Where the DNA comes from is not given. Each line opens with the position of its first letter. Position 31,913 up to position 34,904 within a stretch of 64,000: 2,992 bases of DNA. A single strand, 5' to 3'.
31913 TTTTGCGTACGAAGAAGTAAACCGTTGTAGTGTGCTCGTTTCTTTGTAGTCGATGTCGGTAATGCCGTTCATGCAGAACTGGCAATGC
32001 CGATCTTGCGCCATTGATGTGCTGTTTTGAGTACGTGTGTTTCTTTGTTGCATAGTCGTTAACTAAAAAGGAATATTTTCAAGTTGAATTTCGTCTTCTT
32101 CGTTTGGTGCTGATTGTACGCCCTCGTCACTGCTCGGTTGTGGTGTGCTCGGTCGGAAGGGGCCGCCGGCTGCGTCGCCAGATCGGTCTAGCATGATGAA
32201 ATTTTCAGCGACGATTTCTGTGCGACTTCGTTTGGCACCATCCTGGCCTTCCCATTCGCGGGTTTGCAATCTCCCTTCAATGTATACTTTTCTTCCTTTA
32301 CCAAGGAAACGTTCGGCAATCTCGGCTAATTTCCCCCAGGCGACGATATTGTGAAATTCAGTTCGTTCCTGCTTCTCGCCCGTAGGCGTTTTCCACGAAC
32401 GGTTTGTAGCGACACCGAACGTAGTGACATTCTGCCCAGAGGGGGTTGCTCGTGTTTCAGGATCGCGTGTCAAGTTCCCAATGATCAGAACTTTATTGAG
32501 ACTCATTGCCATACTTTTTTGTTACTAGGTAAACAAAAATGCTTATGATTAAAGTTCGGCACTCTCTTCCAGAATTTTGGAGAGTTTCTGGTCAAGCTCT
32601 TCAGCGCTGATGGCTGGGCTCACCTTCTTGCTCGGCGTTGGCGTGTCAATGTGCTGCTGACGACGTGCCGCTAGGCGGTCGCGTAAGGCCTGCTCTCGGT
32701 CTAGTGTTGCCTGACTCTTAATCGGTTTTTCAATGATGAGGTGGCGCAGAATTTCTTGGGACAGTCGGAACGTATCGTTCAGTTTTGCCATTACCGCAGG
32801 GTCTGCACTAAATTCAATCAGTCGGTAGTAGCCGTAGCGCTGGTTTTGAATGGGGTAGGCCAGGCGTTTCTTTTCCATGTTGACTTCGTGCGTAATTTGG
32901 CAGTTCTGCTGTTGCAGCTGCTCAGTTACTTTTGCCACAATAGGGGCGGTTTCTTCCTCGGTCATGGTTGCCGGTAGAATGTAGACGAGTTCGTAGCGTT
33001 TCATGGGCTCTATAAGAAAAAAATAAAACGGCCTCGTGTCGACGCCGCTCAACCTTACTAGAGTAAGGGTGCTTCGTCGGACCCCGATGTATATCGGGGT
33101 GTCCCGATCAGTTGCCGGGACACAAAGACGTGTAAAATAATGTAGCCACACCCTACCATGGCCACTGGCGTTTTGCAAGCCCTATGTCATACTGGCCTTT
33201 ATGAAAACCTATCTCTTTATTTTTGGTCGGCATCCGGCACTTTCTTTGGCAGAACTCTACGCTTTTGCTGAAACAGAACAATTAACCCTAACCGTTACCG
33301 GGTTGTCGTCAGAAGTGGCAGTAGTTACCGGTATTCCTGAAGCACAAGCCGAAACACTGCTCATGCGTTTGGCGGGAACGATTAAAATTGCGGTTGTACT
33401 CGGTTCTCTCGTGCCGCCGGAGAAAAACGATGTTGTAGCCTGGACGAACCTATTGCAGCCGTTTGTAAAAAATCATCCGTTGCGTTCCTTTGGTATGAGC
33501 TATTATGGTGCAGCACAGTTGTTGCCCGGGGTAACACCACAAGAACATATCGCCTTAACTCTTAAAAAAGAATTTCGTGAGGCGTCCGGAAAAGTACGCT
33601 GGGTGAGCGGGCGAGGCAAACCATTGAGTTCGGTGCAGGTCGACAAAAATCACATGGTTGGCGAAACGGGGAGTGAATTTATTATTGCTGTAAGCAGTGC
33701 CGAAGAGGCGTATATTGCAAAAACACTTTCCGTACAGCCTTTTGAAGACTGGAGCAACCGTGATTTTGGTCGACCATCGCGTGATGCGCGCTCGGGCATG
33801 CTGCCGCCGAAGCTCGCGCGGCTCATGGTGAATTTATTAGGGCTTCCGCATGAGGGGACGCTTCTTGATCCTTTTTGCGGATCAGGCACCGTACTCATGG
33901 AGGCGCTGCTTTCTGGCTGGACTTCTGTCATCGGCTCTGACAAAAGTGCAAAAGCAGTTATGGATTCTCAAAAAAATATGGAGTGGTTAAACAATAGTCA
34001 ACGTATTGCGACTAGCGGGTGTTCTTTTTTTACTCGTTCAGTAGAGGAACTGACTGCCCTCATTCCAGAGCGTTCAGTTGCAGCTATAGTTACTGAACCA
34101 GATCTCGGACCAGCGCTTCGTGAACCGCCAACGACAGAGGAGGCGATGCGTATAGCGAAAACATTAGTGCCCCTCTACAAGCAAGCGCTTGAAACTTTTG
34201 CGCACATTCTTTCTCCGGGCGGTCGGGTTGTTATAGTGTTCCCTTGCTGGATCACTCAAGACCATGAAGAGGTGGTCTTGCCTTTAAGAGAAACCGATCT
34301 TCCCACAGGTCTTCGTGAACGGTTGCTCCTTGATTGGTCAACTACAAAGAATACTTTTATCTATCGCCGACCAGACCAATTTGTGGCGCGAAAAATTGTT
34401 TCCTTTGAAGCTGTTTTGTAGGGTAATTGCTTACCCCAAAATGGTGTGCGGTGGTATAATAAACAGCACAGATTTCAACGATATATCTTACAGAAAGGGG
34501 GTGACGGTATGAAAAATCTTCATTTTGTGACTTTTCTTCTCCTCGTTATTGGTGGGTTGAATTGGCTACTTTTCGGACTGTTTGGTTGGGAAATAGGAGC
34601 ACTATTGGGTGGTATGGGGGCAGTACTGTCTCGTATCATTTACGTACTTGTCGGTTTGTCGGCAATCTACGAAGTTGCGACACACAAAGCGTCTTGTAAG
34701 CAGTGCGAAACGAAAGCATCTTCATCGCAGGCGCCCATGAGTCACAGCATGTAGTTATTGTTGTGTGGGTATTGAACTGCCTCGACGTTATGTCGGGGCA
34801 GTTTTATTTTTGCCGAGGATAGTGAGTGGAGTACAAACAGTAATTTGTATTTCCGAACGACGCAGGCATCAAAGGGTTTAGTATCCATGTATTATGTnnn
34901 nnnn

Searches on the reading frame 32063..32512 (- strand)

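Call 66: search_protein_families(library=pfam, proteins=[window:32063-32512:-], max_evalue=0.00001)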
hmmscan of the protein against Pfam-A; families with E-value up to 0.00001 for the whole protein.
window:32063-32512:- (149 aa): 1 family
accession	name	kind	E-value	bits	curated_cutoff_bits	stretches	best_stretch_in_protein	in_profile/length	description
PF00436.31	SSB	-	9.1e-38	128.9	26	1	5-107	1-103/104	Single-strand binding protein family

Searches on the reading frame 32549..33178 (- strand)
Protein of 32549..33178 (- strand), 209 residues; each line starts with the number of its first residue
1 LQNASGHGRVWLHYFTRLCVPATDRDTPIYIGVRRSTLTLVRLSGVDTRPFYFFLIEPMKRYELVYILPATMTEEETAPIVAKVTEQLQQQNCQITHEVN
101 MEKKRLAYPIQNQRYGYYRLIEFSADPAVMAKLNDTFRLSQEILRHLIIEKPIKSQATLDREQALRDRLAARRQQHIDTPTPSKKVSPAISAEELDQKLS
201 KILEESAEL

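Call 66: search_protein_families(library=pfam, proteins=[window:32549-33178:-], max_evalue=0.00001)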
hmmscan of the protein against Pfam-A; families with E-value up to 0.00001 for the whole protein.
window:32549-33178:- (209 aa): 1 family
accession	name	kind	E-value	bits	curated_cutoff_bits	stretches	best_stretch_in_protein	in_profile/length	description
PF01250.22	Ribosomal_S6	-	5.1e-24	84.7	27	1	61-149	1-89/90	Ribosomal protein S6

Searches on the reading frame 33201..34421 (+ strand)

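Call 47: search_protein_families(library=pfam, proteins=[window:33201-34421:+], max_evalue=0.001)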
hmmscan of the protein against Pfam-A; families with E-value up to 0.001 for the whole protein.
window:33201-34421:+ (406 aa): 5 families
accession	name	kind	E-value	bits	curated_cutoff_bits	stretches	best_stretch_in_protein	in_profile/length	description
PF01170.24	UPF0020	-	4.9e-14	52.9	22.3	1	196-348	7-167/197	RMKL-like, methyltransferase domain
PF03602.21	Cons_hypoth95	-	2.9e-05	24.3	24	1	218-270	42-94/182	Conserved hypothetical protein 95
PF01555.25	N6_N4_Mtase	-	9.3e-05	22.9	26.7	1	200-253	165-216/221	DNA methylase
PF09445.16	Methyltransf_15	-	0.0004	20.5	22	1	220-279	3-61/165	RNA cap guanine-N2 methyltransferase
PF13847.12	Methyltransf_31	-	0.00042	20.5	27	1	220-349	6-113/145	Methyltransferase domain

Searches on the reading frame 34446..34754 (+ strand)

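Call 67: search_protein_families(library=pfam, proteins=[window:34446-34754:+], max_evalue=0.00001)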
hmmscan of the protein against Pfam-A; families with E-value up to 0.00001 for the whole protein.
window:34446-34754:+ (102 aa): 1 family
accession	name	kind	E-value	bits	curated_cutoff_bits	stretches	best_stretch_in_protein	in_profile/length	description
PF04070.17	DUF378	-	3e-16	59.5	25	1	25-77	3-56/60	Domain of unknown function (DUF378)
